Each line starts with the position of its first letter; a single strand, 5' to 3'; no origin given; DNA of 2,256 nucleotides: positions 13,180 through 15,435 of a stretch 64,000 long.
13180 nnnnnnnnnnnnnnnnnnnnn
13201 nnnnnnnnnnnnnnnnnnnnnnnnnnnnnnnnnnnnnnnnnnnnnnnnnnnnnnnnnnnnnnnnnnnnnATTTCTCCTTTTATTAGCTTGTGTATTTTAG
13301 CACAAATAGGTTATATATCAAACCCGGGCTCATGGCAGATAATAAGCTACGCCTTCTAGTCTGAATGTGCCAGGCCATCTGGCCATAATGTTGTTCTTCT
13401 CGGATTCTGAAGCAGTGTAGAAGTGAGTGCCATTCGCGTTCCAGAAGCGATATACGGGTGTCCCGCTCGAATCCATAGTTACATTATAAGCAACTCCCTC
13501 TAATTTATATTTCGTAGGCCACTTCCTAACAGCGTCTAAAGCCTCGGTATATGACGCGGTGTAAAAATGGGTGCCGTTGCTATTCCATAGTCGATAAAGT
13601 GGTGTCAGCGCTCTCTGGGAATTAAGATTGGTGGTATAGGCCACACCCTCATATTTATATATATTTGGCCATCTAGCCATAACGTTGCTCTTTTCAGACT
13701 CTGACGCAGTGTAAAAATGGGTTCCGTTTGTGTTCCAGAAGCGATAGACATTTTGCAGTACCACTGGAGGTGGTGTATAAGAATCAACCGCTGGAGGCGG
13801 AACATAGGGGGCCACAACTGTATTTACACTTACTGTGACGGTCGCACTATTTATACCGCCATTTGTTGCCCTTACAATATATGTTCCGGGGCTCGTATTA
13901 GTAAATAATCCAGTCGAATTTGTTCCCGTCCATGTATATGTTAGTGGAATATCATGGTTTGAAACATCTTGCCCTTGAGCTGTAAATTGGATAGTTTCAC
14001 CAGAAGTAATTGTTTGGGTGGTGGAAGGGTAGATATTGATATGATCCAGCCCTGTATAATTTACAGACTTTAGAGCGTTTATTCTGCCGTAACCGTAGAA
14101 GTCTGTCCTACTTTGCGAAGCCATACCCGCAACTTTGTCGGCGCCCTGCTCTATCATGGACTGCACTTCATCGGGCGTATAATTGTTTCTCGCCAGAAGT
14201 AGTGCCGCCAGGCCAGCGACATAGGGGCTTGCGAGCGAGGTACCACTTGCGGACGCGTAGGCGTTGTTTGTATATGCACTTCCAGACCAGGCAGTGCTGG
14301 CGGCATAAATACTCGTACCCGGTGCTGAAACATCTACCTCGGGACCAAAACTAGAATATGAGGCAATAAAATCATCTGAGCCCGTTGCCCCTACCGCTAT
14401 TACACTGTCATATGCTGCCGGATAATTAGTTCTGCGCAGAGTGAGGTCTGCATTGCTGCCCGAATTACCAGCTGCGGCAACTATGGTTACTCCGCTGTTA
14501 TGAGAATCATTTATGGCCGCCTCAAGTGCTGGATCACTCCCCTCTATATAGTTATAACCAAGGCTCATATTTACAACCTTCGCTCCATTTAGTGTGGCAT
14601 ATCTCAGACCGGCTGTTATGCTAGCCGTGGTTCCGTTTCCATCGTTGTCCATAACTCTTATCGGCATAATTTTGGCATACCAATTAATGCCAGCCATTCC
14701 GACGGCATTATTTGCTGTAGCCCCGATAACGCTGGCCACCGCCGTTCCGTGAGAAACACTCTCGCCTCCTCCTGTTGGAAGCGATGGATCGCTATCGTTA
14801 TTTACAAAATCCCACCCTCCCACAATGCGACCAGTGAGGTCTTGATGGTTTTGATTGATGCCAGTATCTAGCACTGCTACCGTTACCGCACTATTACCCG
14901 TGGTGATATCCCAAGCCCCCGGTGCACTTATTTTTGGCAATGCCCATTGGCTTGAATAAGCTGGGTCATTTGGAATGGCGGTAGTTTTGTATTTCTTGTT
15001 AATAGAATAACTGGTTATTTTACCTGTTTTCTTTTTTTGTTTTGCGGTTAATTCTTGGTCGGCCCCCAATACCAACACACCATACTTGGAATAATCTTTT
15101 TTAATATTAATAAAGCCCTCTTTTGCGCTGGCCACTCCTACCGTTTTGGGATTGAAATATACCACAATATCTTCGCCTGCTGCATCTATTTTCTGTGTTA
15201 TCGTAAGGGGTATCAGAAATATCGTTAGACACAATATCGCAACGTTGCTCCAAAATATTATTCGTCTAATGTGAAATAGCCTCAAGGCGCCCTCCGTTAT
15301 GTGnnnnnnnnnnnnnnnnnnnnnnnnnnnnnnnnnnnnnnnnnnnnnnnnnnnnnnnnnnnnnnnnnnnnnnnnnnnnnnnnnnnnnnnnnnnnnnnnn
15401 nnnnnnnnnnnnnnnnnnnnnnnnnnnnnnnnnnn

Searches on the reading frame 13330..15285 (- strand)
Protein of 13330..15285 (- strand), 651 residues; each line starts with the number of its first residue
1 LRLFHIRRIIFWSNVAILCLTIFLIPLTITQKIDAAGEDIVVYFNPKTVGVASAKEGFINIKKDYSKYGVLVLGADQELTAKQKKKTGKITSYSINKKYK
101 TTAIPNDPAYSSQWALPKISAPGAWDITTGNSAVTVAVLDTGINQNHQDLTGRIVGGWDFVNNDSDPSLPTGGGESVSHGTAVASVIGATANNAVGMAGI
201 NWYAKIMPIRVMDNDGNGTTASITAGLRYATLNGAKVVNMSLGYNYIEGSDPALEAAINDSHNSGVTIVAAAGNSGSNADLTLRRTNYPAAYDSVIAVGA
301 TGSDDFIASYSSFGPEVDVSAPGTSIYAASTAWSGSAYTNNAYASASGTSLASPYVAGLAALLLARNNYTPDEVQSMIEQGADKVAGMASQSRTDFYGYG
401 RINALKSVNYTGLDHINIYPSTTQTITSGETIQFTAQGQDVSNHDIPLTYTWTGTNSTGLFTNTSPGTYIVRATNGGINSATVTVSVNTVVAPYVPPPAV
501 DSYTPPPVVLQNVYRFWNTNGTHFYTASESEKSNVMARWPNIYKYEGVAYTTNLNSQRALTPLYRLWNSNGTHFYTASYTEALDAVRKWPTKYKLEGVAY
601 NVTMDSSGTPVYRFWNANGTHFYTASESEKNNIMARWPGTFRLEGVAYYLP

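Call 3: search_protein_families(library=pfam, proteins=[window:13330-15285:-], max_evalue=1)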
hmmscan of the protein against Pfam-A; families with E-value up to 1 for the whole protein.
window:13330-15285:- (651 aa): 2 families
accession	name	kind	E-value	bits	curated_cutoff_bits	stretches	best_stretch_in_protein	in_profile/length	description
PF00082.27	Peptidase_S8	-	7.8e-53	180.1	21.8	1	132-400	2-288/288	Subtilase family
PF18885.6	DUF5648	-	2e-28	99.7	25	1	513-649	2-132/134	Domain of unknown function (DUF5648)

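Call 4: search_protein_families(library=ncbifam, proteins=[window:13330-15285:-], max_evalue=1)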
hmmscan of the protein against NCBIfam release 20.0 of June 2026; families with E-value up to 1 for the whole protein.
window:13330-15285:- (651 aa): 8 families
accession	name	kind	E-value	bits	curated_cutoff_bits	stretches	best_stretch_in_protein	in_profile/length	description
TIGR03921.1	T7SS_mycosin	equivalog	6.8e-56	189.9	278.75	1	121-411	3-288/353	type VII secretion-associated serine protease mycosin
NF033595.1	denti_PrtP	equivalog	7.6e-39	133.8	300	2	238-415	342-509/606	dentilisin complex serine proteinase subunit PrtP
NF049966.1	QH_SP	equivalog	8.2e-20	71.1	165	1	136-382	2-211/219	subtilisin-like serine protease QhpE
TIGR03895.1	protease_PatA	subfamily_domain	4.4e-18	65.4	421.05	1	179-368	1-181/606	PatA/PatG family cyanobactin maturation protease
NF042956.1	IteS_antiphage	equivalog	6.4e-08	31.3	900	1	131-277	254-396/747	S8 family anti-phage peptidase IteS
NF040553.1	SGO_0316_fam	subfamily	2.1e-05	22.4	1400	2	174-278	355-467/1486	SGO_0316/SGO_0317 family LPXTG-anchored serine peptidase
TIGR02220.1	phg_TIGR02220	hypoth_equivalog_domain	0.047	14.1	66.65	0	618-644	12-38/77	phage conserved hypothetical protein, C-terminal domain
NF041528.1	strep_LAETG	domain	0.12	12.1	30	1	348-365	6-23/35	LAETG motif-containing sortase-dependent surface protein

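Call 33: find_homologous_proteins(query=window:13333-15285:-)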
Query window:13333-15285:- (651 aa): 2418 proteins with E <= 0.001 among 8000 candidates; the best 120 are listed.
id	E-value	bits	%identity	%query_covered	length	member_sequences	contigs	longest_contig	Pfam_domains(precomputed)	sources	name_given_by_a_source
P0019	0.0e+0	1459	100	100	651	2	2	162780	PF18885.7,PF00082.28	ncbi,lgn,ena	ncbi:MAG: S8 family serine peptidase [bacterium]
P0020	4.6e-113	397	49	65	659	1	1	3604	PF00082.28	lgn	-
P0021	1.1e-109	386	47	62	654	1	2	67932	PF00082.28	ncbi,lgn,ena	-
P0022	3.5e-108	381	46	64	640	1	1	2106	PF00082.28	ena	-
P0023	6.1e-106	374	49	58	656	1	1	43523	PF00082.28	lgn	-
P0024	2.7e-92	329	44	61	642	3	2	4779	PF00082.28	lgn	-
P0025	5.0e-90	321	49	54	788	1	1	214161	PF00082.28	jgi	jgi:subtilisin family serine protease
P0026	1.1e-75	274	35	70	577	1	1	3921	PF18885.7,PF00082.28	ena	-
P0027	1.1e-71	260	47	48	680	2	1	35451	PF00082.28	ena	-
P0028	1.6e-69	253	43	58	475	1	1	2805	PF00082.28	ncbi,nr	ncbi:MAG: S8 family serine peptidase, partial [bacterium]|nr:S8 family serine peptidase [bacterium]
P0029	4.2e-68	249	44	52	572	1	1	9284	PF00082.28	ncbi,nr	ncbi:S8 family serine peptidase, partial [Candidatus Saccharibacteria bacterium]|nr:S8 family serine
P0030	8.5e-68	248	41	58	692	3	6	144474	PF22148.2,PF00082.28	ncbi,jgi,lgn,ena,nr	ncbi:MAG TPA: S8 family serine peptidase [Anaerolineaceae bacterium]|nr:S8 family serine peptidase [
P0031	2.3e-67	246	44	49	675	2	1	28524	PF00082.28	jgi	jgi:subtilisin family serine protease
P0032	1.7e-66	243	44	48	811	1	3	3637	PF16158.12,PF01453.31,PF00082.28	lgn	-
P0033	5.8e-66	242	36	66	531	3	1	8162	PF22148.2,PF00082.28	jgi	jgi:lambda repressor-like predicted transcriptional regulator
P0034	6.1e-66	242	40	62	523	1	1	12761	PF22148.2,PF17957.8,PF00082.28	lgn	-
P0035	5.0e-64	235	41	56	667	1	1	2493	PF16158.12,PF00082.28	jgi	jgi:subtilisin family serine protease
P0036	7.7e-64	235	35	66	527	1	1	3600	PF22148.2,PF00082.28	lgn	-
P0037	6.1e-63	232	35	66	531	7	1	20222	PF22148.2,PF00082.28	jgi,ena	-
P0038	1.0e-62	231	45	50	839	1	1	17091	PF22148.2,PF18986.6,PF24156.3,PF00082.28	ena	-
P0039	2.3e-61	226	38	46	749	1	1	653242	PF22148.2,PF00082.28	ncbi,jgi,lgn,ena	-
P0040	2.9e-61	226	45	47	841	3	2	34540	PF00082.28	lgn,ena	-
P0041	3.4e-61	226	41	51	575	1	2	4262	PF00082.28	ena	-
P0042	4.9e-61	225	41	52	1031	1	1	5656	PF22148.2,PF06439.19,PF00041.28,PF00082.28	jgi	jgi:thermitase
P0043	5.7e-61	225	40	59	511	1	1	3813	PF22148.2,PF17957.8,PF00082.28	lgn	-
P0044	7.9e-61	225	40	52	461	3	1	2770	PF00082.28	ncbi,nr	ncbi:MAG: S8 family peptidase, partial [Chloroflexi bacterium]|nr:S8 family peptidase [Chloroflexota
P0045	1.0e-60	224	40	48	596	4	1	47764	PF00082.28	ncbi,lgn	-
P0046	1.1e-60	224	44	48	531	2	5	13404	PF22148.2,PF00082.28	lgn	-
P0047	3.0e-60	223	45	48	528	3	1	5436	PF22148.2,PF00082.28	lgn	-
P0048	3.5e-60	223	39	49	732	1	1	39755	PF16158.12,PF00082.28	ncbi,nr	ncbi:MAG TPA: S8 family serine peptidase [Candidatus Dormibacteraeota bacterium]|nr:S8 family serine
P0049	4.6e-60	222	43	47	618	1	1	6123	PF22148.2,PF00082.28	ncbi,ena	-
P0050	7.5e-60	221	42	52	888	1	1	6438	PF22148.2,PF00082.28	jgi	jgi:thermitase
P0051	8.6e-60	221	44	48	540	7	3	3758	PF22148.2,PF00082.28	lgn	-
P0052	9.8e-60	221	40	48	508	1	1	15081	PF22148.2,PF00082.28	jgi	jgi:subtilisin family serine protease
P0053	1.4e-59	221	37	65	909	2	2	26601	PF22148.2,PF00082.28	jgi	jgi:thermitase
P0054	1.7e-59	220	38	52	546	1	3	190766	PF00082.28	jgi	jgi:subtilisin family serine protease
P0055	2.4e-59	220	41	52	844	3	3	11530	PF18986.6,PF00082.28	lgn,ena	-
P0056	3.3e-59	219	38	60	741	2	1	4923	PF22148.2,PF00082.28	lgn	-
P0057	4.3e-59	219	39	50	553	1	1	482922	PF00082.28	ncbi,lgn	-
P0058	5.0e-59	219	39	45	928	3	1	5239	PF18885.7,PF10342.16,PF00082.28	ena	-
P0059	1.4e-58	217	39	55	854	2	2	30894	PF18986.6,PF00082.28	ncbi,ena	-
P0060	3.3e-58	216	47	37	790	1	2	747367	PF00082.28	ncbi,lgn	ncbi:MAG: S8 family serine peptidase [Candidatus Saccharimonadales bacterium]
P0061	3.4e-58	216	45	47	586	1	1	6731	PF22148.2,PF13620.13,PF22904.4,PF17210.10,PF00082.28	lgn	-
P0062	3.9e-58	216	44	46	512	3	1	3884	PF22148.2,PF17957.8,PF00082.28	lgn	-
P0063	9.0e-58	215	39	50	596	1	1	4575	PF00082.28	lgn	-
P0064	1.2e-57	214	37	68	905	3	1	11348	PF22148.2,PF00082.28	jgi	jgi:thermitase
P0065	1.6e-57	214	39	56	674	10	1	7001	PF00395.26,PF00082.28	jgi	jgi:subtilisin family serine protease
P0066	3.6e-57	213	40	56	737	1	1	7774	PF22148.2,PF17957.8,PF00082.28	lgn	-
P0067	1.1e-56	211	42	48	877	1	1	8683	PF00082.28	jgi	jgi:hypothetical protein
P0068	1.3e-56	211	38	49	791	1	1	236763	PF00082.28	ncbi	-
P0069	1.4e-56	211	38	48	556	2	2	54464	PF00082.28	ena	-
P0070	1.5e-56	210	45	48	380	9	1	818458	PF22148.2,PF00082.28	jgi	-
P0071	2.6e-56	210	39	65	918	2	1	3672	PF22148.2,PF00082.28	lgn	-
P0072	2.7e-56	210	40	55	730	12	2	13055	PF22148.2,PF00082.28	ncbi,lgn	-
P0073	4.9e-56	209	37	58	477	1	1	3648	PF22148.2,PF00082.28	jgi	-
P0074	5.9e-56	209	40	59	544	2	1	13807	PF22148.2,PF00082.28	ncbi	ncbi:MAG: S8 family serine peptidase, partial [Clostridia bacterium]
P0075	5.9e-56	209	43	47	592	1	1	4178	PF13715.13,PF17802.8,PF13620.13,PF22904.4,PF17210.10,PF00082.28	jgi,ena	-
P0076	8.2e-56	208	41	48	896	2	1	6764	PF22148.2,PF24489.2,PF00082.28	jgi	jgi:thermitase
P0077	9.0e-56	208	39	58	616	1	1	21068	PF13715.13,PF22148.2,PF14686.13,PF17802.8,PF13620.13,PF09430.17,PF22904.4,PF17210.10,PF00082.28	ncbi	-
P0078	9.2e-56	208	43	49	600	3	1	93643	PF22148.2,PF00082.28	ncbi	ncbi:MAG: S8 family peptidase [Bacillota bacterium]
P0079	1.2e-55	208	37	48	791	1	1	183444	PF00082.28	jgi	jgi:subtilisin family serine protease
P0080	1.3e-55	207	41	51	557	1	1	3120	PF22148.2,PF00082.28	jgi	jgi:subtilisin family serine protease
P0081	1.3e-55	207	43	48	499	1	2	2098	PF22148.2,PF00082.28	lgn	-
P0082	1.7e-55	207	38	57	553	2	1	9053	PF22148.2,PF00082.28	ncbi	ncbi:MAG: S8 family serine peptidase, partial [Chloroflexota bacterium]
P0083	1.7e-55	207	39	51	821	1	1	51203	PF22148.2,PF00082.28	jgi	-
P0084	2.0e-55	207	40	53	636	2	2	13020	PF13620.13,PF00082.28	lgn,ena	-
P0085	2.5e-55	206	43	47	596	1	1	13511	PF17957.8,PF16355.12,PF00082.28,PF19077.7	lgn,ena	-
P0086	3.0e-55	206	40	54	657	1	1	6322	PF22148.2,PF00082.28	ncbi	-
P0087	3.1e-55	206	38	50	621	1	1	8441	PF22148.2,PF00082.28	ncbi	-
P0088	3.4e-55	206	41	52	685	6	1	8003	PF00082.28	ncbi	ncbi:MAG: S8 family serine peptidase, partial [Thermoplasmata archaeon]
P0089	4.1e-55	206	43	47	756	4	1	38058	PF22148.2,PF00404.25,PF00963.25,PF00082.28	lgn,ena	-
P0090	4.4e-55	206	35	73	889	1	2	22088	PF22148.2,PF00082.28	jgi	jgi:thermitase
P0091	5.8e-55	205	36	70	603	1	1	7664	PF17957.8,PF00082.28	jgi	-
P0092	6.0e-55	205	43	49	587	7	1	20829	PF00082.28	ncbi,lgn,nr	ncbi:MAG: serine protease [Bacillota bacterium]|nr:serine protease [Bacillota bacterium]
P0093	8.0e-55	205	43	48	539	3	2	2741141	PF22148.2,PF00082.28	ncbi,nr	ncbi:MAG: peptidase S8 [Fimbriimonadaceae bacterium]|nr:peptidase S8 [Fimbriimonadaceae bacterium] Q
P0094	8.0e-55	205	36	60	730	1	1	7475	PF22148.2,PF00082.28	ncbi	-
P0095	9.2e-55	205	43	49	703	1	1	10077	PF22148.2,PF00082.28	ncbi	ncbi:MAG: S8 family serine peptidase [Betaproteobacteria bacterium]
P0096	9.5e-55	205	44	46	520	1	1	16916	PF22148.2,PF00082.28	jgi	jgi:thermitase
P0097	1.6e-54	204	37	60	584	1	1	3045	PF22148.2,PF17957.8,PF00082.28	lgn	-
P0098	1.8e-54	204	35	76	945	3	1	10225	PF22148.2,PF24489.2,PF00041.28,PF00082.28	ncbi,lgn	-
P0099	1.9e-54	204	43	49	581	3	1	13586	PF00082.28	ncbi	-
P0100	2.3e-54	203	38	55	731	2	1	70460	PF22148.2,PF00082.28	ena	-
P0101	2.4e-54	203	44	47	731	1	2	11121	PF00082.28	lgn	-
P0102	3.4e-54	203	43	47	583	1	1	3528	PF22148.2,PF17957.8,PF06832.19,PF00082.28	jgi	jgi:subtilisin family serine protease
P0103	3.6e-54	203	40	50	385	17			PF22148.2,PF00082.28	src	-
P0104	4.6e-54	202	37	66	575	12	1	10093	PF22148.2,PF00082.28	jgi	-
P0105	4.8e-54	202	36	70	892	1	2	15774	PF04122.18,PF00082.28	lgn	-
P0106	6.3e-54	202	39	57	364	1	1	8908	PF22148.2,PF00082.28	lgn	-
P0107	7.2e-54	202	41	50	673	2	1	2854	PF00395.26,PF00082.28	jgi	jgi:subtilisin family serine protease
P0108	8.5e-54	201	42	52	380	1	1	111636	PF22148.2,PF00082.28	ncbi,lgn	-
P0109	1.1e-53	201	42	52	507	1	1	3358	PF22148.2,PF00082.28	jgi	jgi:thermitase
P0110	1.9e-53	200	42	46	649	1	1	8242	PF22148.2,PF04203.19,PF00082.28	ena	-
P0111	2.0e-53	200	40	52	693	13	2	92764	PF00082.28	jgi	-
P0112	2.9e-53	200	41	46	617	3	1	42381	PF22148.2,PF00082.28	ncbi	-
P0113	3.4e-53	199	39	52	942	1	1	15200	PF16158.12,PF00082.28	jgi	jgi:subtilisin family serine protease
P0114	4.0e-53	199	40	52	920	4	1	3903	PF16158.12,PF15851.12,PF00082.28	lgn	-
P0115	6.2e-53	199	39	51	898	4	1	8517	PF22148.2,PF00082.28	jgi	jgi:thermitase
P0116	6.6e-53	198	37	57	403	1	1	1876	PF22148.2,PF00082.28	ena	-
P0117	1.1e-52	198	40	46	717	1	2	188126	PF00082.28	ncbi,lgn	-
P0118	1.3e-52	198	40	50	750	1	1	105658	PF00082.28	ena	-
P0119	2.3e-52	197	38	55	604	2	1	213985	PF22148.2,PF00082.28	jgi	jgi:serine protease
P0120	2.4e-52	197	34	64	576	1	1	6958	PF22148.2,PF17957.8,PF00082.28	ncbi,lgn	-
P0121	2.6e-52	197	39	51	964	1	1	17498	PF18962.8,PF00082.28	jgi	jgi:serine protease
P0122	2.7e-52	196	36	53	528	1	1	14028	PF22148.2,PF00082.28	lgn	-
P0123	3.1e-52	196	41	47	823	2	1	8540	PF13205.13,PF00395.26,PF00082.28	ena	-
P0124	3.9e-52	196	42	47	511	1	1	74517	PF22148.2,PF00082.28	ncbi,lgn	-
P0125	4.4e-52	196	36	60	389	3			PF22148.2,PF00082.28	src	-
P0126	4.8e-52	196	43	47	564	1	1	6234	PF00082.28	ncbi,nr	ncbi:peptidase S8 [bacterium]|nr:MAG: peptidase S8 [bacterium]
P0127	5.5e-52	195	44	46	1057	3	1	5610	PF22148.2,PF12819.14,PF17802.8,PF13620.13,PF22904.4,PF17210.10,PF00082.28,PF11721.15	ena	-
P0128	6.1e-52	195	42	48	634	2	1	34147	PF22148.2,PF00082.28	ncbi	-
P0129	6.9e-52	195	42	47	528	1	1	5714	PF22148.2,PF00082.28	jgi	jgi:thermitase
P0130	7.0e-52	195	41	49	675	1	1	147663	PF22148.2,PF00082.28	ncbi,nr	ncbi:MAG: S8 family serine peptidase [Bacillota bacterium]|nr:S8 family serine peptidase [Bacillota 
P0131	7.6e-52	195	39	49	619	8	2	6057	PF22148.2,PF00082.28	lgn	-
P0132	7.6e-52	195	42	47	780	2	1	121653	PF22148.2,PF02225.28,PF04389.23,PF05343.20,PF16254.11,PF00082.28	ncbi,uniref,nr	ncbi:DUF4910 domain-containing protein [Hazenella sp. IB182357]|uniref:DUF4910 domain-containing pro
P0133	8.4e-52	195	37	63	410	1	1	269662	PF22148.2,PF00082.28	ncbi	-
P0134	9.6e-52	195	35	56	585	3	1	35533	PF00082.28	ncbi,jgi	-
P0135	9.8e-52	195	39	51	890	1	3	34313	PF22148.2,PF24489.2,PF00082.28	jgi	jgi:thermitase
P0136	1.0e-51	195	38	62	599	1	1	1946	PF17957.8,PF20622.5,PF00082.28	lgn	-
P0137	1.1e-51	195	40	54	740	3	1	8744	PF17957.8,PF00082.28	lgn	-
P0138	1.1e-51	194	42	46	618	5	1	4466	PF22148.2,PF00082.28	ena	-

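Call 52: search_protein_families(library=pfam, proteins=[P0020, P0021, P0023, P0025, P0026, P0058], max_evalue=0.01)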
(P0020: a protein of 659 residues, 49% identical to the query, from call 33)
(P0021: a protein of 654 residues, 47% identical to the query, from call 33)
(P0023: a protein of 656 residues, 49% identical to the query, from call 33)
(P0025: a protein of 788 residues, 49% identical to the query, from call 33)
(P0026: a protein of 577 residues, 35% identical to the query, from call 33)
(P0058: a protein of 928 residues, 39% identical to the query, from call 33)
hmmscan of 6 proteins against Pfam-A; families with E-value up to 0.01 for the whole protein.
P0020 (659 aa): 1 family
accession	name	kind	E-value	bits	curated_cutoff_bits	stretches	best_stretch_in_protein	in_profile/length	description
PF00082.27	Peptidase_S8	-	8e-51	173.5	21.8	1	140-403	3-288/288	Subtilase family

P0021 (654 aa): 1 family
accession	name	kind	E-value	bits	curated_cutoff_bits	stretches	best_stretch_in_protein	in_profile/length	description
PF00082.27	Peptidase_S8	-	1.9e-55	188.6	21.8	1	140-399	2-288/288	Subtilase family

P0023 (656 aa): 1 family
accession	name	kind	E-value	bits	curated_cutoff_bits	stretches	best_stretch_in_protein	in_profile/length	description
PF00082.27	Peptidase_S8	-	4.6e-54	184.1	21.8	1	139-398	2-288/288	Subtilase family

P0025 (788 aa): 3 families
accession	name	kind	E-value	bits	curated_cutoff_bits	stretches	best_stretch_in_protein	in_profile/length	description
PF00082.27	Peptidase_S8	-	2.7e-53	181.6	21.8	1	64-329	3-288/288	Subtilase family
PF00942.24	CBM_3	-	6.2e-05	23.8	22.4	0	469-500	5-36/83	Cellulose binding domain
PF03168.19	LEA_2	-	0.0002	22.2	25.4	0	371-409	4-43/98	Late embryogenesis abundant protein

P0026 (577 aa): 2 families
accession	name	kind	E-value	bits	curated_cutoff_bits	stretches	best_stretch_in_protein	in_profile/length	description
PF00082.27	Peptidase_S8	-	4.1e-43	148.2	21.8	1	115-426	2-288/288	Subtilase family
PF18885.6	DUF5648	-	3.6e-37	128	25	2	433-530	36-133/134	Domain of unknown function (DUF5648)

P0058 (928 aa): 5 families
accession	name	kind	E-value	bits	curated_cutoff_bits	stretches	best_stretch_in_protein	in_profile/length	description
PF00082.27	Peptidase_S8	-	8.9e-58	196.3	21.8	1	203-459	2-273/288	Subtilase family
PF18885.6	DUF5648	-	6.8e-38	130.4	25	1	780-926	1-133/134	Domain of unknown function (DUF5648)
PF10342.15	Kre9_KNH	-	6e-08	33.8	24.6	1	492-572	2-88/94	Kre9/KNH-like N-terminal Ig-like domain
PF22148.1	Fervidolysin_NPro-like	-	0.0021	18.9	21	1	70-156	9-81/81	Fervidolysin N-terminal prodomain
PF06119.19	NIDO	-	0.0035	17.8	25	0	712-736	83-110/186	Nidogen-like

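Call 53: find_encoding_contigs(protein=P0021, flank=8000, max_places=1)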
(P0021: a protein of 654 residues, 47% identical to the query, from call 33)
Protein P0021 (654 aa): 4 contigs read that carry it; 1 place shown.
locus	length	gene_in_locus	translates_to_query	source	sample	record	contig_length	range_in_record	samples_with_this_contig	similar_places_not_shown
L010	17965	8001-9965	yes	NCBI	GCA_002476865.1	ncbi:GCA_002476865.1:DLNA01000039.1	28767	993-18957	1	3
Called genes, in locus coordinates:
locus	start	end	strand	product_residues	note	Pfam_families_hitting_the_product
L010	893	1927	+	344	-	PF01408:GFO_IDH_MocA, PF02894:GFO_IDH_MocA_C, PF22725:GFO_IDH_MocA_C3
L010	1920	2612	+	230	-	PF00132:Hexapep, PF14602:Hexapep_2 (faint), PF25084:LbH_EIF2B, PF25087:GMPPB_C (weak), PF00132:Hexapep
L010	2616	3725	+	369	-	PF00155:Aminotran_1_2, PF01041:DegT_DnrJ_EryC1, PF00266:Aminotran_5, PF01053:Cys_Met_Meta_PP (weak), PF01212:Beta_elim_lyase (weak)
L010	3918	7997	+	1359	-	PF01510:Amidase_2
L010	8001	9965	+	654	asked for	PF00082:Peptidase_S8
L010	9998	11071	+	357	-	PF02350:Epimerase_2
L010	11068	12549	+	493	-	PF01943:Polysacc_synt, PF13440:Polysacc_synt_3, PF03023:MurJ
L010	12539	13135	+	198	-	PF00132:Hexapep (faint)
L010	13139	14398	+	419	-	-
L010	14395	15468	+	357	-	PF00534:Glycos_transf_1, PF13692:Glyco_trans_1_4, PF26337:Gtf3_C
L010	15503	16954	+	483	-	PF04932:Wzy_C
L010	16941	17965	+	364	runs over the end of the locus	PF13439:Glyco_transf_4, PF13477:Glyco_trans_4_2, PF13579:Glyco_trans_4_4 (weak), PF00534:Glycos_transf_1, PF20706:GT4-conflict (weak), PF13692:Glyco_trans_1_4, PF13524:Glyco_trans_1_2 (weak)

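Call 54: find_encoding_contigs(protein=P0023, flank=8000, max_places=1)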
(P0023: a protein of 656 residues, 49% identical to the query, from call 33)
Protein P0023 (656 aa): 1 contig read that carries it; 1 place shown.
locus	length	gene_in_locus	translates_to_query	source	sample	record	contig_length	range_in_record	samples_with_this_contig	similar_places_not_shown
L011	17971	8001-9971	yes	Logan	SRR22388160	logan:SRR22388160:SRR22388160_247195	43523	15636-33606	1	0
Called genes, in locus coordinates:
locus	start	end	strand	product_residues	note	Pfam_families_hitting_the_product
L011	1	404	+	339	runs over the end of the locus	PF01408:GFO_IDH_MocA, PF03447:NAD_binding_3 (weak), PF02894:GFO_IDH_MocA_C, PF22725:GFO_IDH_MocA_C3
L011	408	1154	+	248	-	-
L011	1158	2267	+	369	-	PF00155:Aminotran_1_2, PF01041:DegT_DnrJ_EryC1, PF00266:Aminotran_5, PF01212:Beta_elim_lyase (weak)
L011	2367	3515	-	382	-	PF13477:Glyco_trans_4_2 (faint), PF13439:Glyco_transf_4, PF13579:Glyco_trans_4_4, PF20706:GT4-conflict, PF00534:Glycos_transf_1, PF13692:Glyco_trans_1_4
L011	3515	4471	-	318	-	PF00535:Glycos_transf_2, PF13641:Glyco_tranf_2_3 (weak)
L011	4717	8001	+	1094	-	PF01510:Amidase_2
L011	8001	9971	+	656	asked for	PF00082:Peptidase_S8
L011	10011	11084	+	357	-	PF02350:Epimerase_2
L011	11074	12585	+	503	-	PF01943:Polysacc_synt, PF03023:MurJ, PF13440:Polysacc_synt_3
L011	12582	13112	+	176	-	PF00132:Hexapep, PF14602:Hexapep_2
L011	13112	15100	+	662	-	-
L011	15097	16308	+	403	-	PF13439:Glyco_transf_4 (weak), PF00534:Glycos_transf_1, PF13524:Glyco_trans_1_2 (weak), PF13692:Glyco_trans_1_4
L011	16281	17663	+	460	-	PF04932:Wzy_C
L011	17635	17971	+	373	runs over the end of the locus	PF13439:Glyco_transf_4, PF13579:Glyco_trans_4_4, PF20706:GT4-conflict (weak), PF13524:Glyco_trans_1_2 (faint), PF00534:Glycos_transf_1, PF13692:Glyco_trans_1_4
